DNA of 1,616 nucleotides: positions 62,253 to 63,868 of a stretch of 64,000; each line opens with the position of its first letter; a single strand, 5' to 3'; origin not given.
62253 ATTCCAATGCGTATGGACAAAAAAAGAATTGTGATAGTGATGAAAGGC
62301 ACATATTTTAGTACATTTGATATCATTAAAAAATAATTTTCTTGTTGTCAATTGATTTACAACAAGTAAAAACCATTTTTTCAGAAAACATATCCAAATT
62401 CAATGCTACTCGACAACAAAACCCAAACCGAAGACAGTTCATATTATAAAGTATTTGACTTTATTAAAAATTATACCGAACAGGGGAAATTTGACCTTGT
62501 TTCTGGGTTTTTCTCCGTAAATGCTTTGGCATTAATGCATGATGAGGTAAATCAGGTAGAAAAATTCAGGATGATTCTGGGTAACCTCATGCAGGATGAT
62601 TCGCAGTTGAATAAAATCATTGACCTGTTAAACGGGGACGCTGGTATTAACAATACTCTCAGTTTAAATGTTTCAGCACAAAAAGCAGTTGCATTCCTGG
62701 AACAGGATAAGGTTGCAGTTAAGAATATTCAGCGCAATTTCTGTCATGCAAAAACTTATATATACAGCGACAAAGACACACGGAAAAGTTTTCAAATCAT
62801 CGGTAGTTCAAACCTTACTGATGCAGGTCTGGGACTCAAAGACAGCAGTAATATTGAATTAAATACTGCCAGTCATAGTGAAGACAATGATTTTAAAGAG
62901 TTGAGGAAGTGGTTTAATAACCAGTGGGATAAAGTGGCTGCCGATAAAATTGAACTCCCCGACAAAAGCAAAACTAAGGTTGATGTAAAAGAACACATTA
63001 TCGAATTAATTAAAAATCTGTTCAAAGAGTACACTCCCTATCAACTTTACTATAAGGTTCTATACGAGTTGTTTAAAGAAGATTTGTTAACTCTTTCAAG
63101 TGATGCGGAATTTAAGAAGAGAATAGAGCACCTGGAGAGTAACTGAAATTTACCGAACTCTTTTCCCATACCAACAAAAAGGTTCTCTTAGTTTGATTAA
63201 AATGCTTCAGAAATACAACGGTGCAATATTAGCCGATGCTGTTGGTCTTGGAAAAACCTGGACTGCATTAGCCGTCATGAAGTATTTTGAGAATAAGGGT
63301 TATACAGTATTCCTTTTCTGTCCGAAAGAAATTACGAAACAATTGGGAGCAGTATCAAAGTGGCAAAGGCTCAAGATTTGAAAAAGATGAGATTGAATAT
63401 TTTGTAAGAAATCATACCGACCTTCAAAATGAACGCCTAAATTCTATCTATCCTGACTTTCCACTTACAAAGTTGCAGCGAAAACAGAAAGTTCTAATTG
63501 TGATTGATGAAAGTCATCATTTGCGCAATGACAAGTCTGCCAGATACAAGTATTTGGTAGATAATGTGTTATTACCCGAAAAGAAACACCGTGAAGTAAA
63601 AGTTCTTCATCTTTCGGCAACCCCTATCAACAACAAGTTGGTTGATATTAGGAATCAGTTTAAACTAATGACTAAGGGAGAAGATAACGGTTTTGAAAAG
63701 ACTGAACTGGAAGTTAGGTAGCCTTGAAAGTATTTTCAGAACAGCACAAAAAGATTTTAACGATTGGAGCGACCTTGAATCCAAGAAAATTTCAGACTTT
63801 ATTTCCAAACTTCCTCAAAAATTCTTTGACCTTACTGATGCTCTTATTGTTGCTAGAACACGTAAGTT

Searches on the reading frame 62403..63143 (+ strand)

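Call 89: search_protein_families(library=pfam, max_evalue=0.001, proteins=[window:62403-63143:+])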
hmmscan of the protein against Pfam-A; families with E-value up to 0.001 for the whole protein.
window:62403-63143:+ (247 aa): 2 families
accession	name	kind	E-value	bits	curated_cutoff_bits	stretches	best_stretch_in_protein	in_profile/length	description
PF13091.12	PLDc_2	-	1.1e-07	32.1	27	1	84-175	49-132/132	PLD-like domain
PF09565.16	RE_NgoFVII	-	1.5e-05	24.8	23.8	1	100-172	78-146/162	NgoFVII restriction endonuclease N-terminal PLD domain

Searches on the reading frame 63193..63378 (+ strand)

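Call 89: search_protein_families(library=pfam, max_evalue=0.001, proteins=[window:63193-63378:+])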
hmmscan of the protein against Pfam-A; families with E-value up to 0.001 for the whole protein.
window:63193-63378:+ (62 aa): 3 families
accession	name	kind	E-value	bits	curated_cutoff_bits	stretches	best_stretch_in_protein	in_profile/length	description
PF04851.21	ResIII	-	6.3e-05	23.4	22.5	1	7-51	22-69/164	Type III restriction enzyme, res subunit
PF00176.29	SNF2-rel_dom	-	0.00014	21.5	24.9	1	1-35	9-44/290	SNF2-related domain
PF20720.3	nSTAND3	-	0.00028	21.1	27.2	1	2-42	11-51/155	Novel STAND NTPase 3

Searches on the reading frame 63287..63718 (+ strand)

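Call 89: search_protein_families(library=pfam, max_evalue=0.001, proteins=[window:63287-63718:+])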
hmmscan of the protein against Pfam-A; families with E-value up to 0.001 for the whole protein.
window:63287-63718:+ (144 aa): 3 families
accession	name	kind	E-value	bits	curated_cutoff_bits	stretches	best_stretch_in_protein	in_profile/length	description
PF04851.21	ResIII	-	7.4e-06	26.4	22.5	1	25-114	89-163/164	Type III restriction enzyme, res subunit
PF00176.29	SNF2-rel_dom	-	0.00022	20.9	24.9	1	69-125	127-175/290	SNF2-related domain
PF00270.35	DEAD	-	0.00044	20.5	26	1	65-116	115-162/167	DEAD/DEAH box helicase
